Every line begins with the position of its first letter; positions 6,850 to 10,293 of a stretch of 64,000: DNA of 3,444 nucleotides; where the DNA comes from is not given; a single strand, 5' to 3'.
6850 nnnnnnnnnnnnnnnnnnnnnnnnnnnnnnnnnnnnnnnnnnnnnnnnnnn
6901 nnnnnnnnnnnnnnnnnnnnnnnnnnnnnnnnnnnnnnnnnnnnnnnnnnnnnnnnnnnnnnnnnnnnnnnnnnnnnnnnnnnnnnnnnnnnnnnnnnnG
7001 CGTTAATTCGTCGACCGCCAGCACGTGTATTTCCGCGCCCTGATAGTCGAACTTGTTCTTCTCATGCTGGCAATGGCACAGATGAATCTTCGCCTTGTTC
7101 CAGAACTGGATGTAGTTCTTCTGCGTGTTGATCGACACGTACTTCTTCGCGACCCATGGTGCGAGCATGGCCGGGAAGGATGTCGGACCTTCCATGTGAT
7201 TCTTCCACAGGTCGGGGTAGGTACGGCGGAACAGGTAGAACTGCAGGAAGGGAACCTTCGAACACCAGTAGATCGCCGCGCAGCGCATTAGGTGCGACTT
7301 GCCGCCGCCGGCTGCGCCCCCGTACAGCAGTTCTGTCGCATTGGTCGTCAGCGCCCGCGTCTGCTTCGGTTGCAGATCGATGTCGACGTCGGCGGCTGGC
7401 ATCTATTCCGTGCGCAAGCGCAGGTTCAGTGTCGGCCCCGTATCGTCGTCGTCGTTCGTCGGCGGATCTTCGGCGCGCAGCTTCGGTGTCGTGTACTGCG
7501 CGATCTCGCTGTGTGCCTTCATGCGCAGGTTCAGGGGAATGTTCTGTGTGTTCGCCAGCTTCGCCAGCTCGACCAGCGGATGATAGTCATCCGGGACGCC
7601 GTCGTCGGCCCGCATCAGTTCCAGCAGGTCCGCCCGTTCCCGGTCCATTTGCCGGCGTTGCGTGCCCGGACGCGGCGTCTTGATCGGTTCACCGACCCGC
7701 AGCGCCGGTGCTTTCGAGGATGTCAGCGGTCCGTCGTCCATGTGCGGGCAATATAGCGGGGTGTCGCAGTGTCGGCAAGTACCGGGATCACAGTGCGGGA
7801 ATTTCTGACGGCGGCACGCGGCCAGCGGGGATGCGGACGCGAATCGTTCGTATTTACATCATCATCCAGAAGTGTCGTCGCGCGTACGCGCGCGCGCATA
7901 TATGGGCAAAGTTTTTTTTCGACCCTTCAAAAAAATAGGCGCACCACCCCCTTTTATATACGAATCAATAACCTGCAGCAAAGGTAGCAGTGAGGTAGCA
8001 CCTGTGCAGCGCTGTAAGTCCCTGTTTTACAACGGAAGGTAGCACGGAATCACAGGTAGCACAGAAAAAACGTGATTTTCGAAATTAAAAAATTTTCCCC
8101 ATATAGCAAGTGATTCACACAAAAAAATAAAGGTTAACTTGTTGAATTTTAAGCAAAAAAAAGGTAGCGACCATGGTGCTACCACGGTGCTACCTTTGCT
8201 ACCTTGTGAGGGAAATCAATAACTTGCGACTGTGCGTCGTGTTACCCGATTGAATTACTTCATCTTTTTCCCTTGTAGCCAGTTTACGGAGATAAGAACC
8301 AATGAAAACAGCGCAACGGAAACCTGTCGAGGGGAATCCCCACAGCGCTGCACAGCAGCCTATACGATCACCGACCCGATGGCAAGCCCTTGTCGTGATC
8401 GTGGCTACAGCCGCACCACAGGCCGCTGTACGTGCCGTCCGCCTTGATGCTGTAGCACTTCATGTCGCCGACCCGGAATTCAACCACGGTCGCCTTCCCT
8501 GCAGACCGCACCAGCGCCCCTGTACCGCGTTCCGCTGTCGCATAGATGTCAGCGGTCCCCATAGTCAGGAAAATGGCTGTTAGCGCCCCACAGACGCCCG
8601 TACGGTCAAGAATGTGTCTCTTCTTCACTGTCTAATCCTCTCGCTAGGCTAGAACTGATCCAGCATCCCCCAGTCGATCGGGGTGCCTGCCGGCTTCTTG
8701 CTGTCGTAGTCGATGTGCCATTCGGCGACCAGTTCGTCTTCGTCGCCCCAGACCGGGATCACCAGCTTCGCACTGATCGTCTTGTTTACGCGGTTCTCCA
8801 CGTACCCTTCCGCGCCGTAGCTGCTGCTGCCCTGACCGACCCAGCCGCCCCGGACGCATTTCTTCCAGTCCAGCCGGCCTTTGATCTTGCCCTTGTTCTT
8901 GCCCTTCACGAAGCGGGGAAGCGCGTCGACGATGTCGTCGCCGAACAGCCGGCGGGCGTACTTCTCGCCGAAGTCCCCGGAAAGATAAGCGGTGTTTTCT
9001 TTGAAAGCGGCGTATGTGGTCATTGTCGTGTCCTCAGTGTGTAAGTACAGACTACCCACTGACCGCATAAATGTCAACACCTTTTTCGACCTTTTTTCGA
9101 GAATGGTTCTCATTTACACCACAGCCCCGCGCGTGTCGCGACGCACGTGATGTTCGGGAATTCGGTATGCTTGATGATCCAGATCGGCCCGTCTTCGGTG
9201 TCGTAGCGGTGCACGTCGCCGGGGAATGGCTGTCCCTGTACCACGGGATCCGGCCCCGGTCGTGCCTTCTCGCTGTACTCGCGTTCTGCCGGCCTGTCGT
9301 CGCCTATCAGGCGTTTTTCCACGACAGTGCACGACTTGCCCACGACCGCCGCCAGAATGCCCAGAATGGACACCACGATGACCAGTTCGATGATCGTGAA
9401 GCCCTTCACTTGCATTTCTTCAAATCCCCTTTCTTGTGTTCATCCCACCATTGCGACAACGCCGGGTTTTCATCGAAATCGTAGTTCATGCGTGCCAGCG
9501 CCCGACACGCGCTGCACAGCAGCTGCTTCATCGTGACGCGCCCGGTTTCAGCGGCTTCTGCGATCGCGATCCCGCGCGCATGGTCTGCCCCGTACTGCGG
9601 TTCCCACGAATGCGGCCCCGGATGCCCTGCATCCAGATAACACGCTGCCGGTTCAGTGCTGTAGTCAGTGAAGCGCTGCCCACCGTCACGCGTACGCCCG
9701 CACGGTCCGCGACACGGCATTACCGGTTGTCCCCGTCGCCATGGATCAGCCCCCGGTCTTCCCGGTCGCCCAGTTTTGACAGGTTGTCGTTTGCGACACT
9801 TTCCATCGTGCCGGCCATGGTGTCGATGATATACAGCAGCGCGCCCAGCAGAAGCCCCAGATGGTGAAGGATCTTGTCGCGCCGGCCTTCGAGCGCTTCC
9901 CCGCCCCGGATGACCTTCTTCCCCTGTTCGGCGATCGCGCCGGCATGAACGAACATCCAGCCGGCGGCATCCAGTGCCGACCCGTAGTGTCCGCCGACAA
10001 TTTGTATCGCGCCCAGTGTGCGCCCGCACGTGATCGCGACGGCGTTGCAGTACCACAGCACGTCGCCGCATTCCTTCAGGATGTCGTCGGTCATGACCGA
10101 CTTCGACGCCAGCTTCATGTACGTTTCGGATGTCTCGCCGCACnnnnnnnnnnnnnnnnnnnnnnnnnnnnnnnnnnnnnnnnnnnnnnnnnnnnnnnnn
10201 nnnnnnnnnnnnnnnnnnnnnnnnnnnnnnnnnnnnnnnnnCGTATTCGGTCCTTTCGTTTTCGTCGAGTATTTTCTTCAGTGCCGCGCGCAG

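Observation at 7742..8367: Iteron-like GGTAGCA(C) array with AT-rich core between the replication and packaging modules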

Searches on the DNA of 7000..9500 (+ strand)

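Call 7: search_dna_similar(query=window:7000-9500:+, collection=phages, mode=distant, max_rows=20)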
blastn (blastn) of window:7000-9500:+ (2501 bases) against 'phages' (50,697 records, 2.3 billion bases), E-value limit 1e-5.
Records with a match: 19; places in all: 19; records where one place covers at least 80% of the query: 0.
Best place of each record, by identity: 90-95% 7; 80-90% 2; 60-80% 10.
By first word of the organism name: Arthrobacter 9; Pseudomonas 4; Serratia 4; Klebsiella 1; Acinetobacter 1.
By host as written in the record: Arthrobacter sp. ATCC 21022 5; Serratia marcescens 4; - 2; Pseudomonas fluorescens ATCC 13525 2; Arthrobacter sp. 2; Pseudomonas taiwanensis 1; Acinetobacter calcoaceticus ATCC23055 1; Arthrobacter globiformis B-2979 1; and 1 more.
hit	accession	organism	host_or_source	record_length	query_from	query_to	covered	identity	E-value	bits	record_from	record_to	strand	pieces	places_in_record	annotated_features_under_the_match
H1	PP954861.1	Pseudomonas phage Lebethron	Pseudomonas taiwanensis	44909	1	378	15%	66.8%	1e-16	95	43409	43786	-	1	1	similar to terminase large subunit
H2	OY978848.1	Klebsiella phage vB_Kpn_K21lambda1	-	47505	20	328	12%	65.8%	2e-8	69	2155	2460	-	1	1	terminase large subunit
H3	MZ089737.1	Pseudomonas phage PSA28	wastewater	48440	164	347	7%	68.8%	3e-6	61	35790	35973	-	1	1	hypothetical protein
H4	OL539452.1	Serratia phage vB_SmaS_Opt-155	Serratia marcescens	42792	186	340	6%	69.2%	1e-5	59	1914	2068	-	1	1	putative terminase large subunit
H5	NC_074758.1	Serratia phage vB_SmaS_Opt-155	Serratia marcescens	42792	186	340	6%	69.2%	1e-5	59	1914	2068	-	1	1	putative terminase large subunit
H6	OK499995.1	Serratia phage vB_SmaS_Tlacuache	Serratia marcescens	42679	186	340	6%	68.4%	1e-5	60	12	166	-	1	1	terminase large subunit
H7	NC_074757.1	Serratia phage vB_SmaS_Tlacuache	Serratia marcescens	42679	186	340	6%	68.4%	1e-5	60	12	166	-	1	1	terminase large subunit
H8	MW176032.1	Acinetobacter phage Barton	Acinetobacter calcoaceticus ATCC23055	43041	189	325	5%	72.5%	2e-9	72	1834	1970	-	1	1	5: terminase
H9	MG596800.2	Pseudomonas phage PMBT14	Pseudomonas fluorescens ATCC 13525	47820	8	122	5%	71.3%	1e-5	60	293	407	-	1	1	terminase large subunit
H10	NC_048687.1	Pseudomonas phage PMBT14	Pseudomonas fluorescens ATCC 13525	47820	8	122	5%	71.3%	1e-5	60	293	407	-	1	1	terminase large subunit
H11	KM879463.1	Arthrobacter phage vB_ArtM-ArV1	Arthrobacter sp.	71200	284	334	2%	86.3%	3e-6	62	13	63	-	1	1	terminase large subunit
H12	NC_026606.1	Arthrobacter phage vB_ArtM-ArV1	Arthrobacter sp.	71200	284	334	2%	86.3%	3e-6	62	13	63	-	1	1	terminase large subunit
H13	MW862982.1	Arthrobacter phage Sicarius2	Arthrobacter globiformis B-2979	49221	295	339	2%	91.1%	3e-6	61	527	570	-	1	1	2: terminase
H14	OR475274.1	Arthrobacter phage Wyborn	Arthrobacter globiformis NRRL B-2880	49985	295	339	2%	91.1%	3e-6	61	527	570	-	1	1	2: terminase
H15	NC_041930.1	Arthrobacter phage Brent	Arthrobacter sp. ATCC 21022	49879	296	339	2%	90.9%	1e-5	59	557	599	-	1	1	terminase large subunit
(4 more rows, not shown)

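Call 89: get_annotated_region(hit=H2, flank=4000)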
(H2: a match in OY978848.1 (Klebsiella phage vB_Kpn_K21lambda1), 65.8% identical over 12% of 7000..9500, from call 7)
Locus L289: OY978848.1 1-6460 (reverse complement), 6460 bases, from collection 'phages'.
description: Klebsiella phage vB_Kpn_K21lambda1 genome assembly, chromosome: K21lambda1_assembly.
organism: Klebsiella phage vB_Kpn_K21lambda1 (NCBI taxid 3071660)
taxonomy: Viruses; Duplodnaviria; Heunggongvirae; Uroviricota; Caudoviricetes
host: -; source: -; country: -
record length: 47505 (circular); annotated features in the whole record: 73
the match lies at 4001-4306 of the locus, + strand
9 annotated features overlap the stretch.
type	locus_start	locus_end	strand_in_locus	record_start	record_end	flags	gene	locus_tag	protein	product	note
CDS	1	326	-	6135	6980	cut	-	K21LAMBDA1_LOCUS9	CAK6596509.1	head scaffolding protein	source:glimmer_genemarks_phanotate_prodigal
CDS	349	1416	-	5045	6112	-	-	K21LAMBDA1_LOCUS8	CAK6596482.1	head morphogenesis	source:genemarks_glimmer_phanotate_prodigal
CDS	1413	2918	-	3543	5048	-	-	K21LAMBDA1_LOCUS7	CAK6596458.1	portal protein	source:genemarks_glimmer_phanotate_prodigal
CDS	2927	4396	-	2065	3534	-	-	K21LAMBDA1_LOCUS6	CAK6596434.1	terminase large subunit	source:genemarks_glimmer_phanotate_prodigal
CDS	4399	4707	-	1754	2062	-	-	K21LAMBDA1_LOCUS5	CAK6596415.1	hypothetical protein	source:phanotate_genemarks_glimmer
CDS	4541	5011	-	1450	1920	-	-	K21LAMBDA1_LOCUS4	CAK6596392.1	unknown function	source:genemarks_glimmer_prodigal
CDS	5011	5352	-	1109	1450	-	-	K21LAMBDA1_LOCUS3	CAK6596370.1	holin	source:genemarks_glimmer_phanotate_prodigal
CDS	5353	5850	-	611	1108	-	-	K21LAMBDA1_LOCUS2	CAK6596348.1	unknown function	source:genemarks_glimmer_phanotate_prodigal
CDS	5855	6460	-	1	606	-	-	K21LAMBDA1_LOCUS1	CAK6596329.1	terminase small subunit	source:genemarks_glimmer_phanotate_prodigal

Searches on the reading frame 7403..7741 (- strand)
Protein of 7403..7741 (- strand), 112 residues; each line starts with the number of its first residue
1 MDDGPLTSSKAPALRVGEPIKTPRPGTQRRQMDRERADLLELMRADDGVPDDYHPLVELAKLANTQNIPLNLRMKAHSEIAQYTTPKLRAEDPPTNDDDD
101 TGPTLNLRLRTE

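Call 10: search_protein_families(library=phrogs, proteins=[window:7403-7741:-], max_evalue=0.001)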
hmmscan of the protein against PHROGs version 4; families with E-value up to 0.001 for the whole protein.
window:7403-7741:- (112 aa): 0 families

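Call 33: search_protein_families(library=pfam, proteins=[window:7403-7741:-], max_evalue=0.1)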
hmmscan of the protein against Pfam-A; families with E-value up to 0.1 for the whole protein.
window:7403-7741:- (112 aa): 0 families

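Call 35: find_encoding_contigs(protein=window:7403-7741:-, flank=10000, max_places=10)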
Protein window:7403-7741:- (112 aa): 6 contigs read that carry it; 2 places shown.
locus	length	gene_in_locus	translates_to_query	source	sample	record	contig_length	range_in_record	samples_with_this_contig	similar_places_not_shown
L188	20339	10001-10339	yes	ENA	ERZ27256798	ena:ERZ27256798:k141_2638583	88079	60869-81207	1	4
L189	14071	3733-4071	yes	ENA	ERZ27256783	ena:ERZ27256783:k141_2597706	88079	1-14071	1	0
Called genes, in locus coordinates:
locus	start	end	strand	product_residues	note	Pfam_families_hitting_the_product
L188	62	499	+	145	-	-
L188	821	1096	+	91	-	-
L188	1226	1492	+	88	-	-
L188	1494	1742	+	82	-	-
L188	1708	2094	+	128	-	-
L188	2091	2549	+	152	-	-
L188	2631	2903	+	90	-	-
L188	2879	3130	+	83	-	PF14354:Lar_restr_allev (weak)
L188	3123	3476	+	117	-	-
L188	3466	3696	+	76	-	-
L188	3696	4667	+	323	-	PF01145:Band_7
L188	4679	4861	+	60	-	-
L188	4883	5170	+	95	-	-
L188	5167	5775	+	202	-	-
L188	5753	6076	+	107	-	PF03819:MazG (faint)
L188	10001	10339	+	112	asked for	-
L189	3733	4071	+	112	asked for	-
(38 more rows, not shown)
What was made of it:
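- On Rho-independent terminator: The hairpin follows the last early/middle gene (call 35).
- Checked: The 625-bp gap is non-coding according to an independent gene caller (call 35).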

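Call 68: find_homologous_proteins(query=window:7403-7741:-, max_evalue=0.001)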
Query window:7403-7741:- (112 aa): 1 proteins with E <= 0.001 among 10 candidates.
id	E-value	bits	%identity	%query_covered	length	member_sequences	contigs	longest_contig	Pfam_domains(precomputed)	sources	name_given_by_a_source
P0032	1.9e-66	239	100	100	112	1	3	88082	-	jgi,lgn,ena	-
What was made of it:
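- Tried and rejected: A word-based homologue search returned only the protein itself (call 68).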

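Call 84: search_solved_structures(query=A4, max_evalue=10, show_alignments=2)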
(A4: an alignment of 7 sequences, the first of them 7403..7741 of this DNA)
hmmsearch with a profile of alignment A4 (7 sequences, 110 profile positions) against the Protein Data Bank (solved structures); distinct sequences matched with E-value up to 10: 2.
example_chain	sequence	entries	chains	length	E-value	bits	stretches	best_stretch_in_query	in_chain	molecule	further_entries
9g11_A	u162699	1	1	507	1.9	11.8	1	9-58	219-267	Sugar transport protein 6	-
9o5s_Q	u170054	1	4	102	5.5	10.3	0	28-57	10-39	BXMart1-3 minibinder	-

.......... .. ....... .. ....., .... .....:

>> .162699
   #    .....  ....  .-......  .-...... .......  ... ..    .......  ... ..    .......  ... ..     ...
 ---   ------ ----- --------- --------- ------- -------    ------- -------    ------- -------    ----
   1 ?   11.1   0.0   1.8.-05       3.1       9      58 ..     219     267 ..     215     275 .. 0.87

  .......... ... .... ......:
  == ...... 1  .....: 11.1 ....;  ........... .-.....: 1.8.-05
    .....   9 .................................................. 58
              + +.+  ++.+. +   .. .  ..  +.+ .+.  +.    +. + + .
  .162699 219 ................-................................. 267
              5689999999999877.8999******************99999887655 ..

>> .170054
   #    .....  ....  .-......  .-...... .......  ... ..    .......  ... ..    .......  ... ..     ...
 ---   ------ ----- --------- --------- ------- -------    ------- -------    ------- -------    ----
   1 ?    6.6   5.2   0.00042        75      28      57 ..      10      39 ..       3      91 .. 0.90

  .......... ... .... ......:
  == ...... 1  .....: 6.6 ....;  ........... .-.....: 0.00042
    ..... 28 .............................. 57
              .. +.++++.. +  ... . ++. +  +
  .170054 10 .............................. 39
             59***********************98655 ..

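Call 85: search_protein_families(library=phrogs, alignment_id=A4, max_evalue=1)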
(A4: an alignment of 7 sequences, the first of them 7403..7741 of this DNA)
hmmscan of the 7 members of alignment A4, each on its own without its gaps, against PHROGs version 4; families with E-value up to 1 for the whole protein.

A. member 1, window:7403-7741:- (112 aa): 0 families

B. families by the number of members that match (of 7 scanned): 7 families
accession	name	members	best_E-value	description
phrog_32862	-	2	0.011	-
phrog_2301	-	2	0.02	-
phrog_15261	-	1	0.15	-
phrog_14764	-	1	0.16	-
phrog_10552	-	1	0.17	-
phrog_23050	-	1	0.19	-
phrog_8771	-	1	0.2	-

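Call 88: predict_structure(protein=window:7403-7741:-)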
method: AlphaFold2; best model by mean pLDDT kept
length: 112 residues; sequences in the alignment: 1
mean_pLDDT: 58.4   pTM: 0.21
mean pLDDT of the five models: 58.4, 56.4, 54.5, 53.0, 48.9
residues with pLDDT >= 90: 0; 70-90: 21; 50-70: 62; < 50: 29
segments of 3 or more residues with pLDDT < 50: 48-50, 53-55, 84-89, 101-104, 106-112
pLDDT, mean of each block of 10 residues (from residue 1): 64 59 62 79 56 53 65 65 49 50 42 39
secondary structure, 60 per line:
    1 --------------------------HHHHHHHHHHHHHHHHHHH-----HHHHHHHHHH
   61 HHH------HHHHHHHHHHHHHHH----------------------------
elements in order: H27-45 H51-63 H70-84
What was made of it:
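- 7403..7741 (-): 112-aa gene in the small-terminase position, directly upstream of TerL (5960-7402). Its function is unconfirmed. The AlphaFold2 single-sequence model has low confidence (pLDDT 58) and shows three helices (call 88).
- On pac / cos packaging site: R1 lies upstream of the 112-aa gene that precedes TerL, but that gene matches no TerS family or structure (calls 10, 33, 84, 85, 88).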

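Call 100: search_protein_families(library=ncbifam, proteins=[window:7403-7741:-], max_evalue=0.01)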
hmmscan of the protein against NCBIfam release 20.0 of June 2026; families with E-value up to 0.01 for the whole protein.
window:7403-7741:- (112 aa): 0 families

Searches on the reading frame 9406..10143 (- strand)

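Call 10: search_protein_families(library=phrogs, proteins=[window:9406-10143:-], max_evalue=0.001)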
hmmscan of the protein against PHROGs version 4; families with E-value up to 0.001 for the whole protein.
window:9406-10143:- (245 aa): 1 family
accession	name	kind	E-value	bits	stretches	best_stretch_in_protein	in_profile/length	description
phrog_34941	-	unknown function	1.2e-09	39.4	1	206-242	27-63/103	-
